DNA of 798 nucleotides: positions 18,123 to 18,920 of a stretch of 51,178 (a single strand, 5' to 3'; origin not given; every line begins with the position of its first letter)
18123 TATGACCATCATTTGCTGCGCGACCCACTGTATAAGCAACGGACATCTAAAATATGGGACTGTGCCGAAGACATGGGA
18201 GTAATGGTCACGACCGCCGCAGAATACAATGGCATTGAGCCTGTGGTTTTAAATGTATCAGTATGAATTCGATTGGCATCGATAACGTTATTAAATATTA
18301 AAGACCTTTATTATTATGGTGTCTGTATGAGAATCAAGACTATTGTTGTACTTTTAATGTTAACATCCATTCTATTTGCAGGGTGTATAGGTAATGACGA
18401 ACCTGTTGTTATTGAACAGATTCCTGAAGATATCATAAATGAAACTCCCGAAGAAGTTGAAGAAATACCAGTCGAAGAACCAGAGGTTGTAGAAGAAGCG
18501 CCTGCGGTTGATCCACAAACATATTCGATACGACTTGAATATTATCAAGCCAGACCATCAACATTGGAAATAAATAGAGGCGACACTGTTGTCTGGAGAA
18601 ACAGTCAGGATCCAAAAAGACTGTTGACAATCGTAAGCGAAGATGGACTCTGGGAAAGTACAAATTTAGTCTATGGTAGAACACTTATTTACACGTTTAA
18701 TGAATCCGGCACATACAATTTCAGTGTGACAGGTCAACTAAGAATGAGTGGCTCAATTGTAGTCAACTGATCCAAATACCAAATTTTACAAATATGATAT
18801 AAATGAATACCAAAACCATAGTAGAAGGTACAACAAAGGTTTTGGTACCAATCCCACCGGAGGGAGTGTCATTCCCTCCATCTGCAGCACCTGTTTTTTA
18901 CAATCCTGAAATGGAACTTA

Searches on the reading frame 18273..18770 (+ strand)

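Call 40: search_protein_families(library=pfam, proteins=[window:18273-18770:+], max_evalue=0.001)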
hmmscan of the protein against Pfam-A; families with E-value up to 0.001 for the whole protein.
window:18273-18770:+ (165 aa): 1 family
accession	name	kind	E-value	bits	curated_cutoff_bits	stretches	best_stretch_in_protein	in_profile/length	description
PF13473.12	Cupredoxin_1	-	0.00023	21.6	27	1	77-164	16-104/104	Cupredoxin-like domain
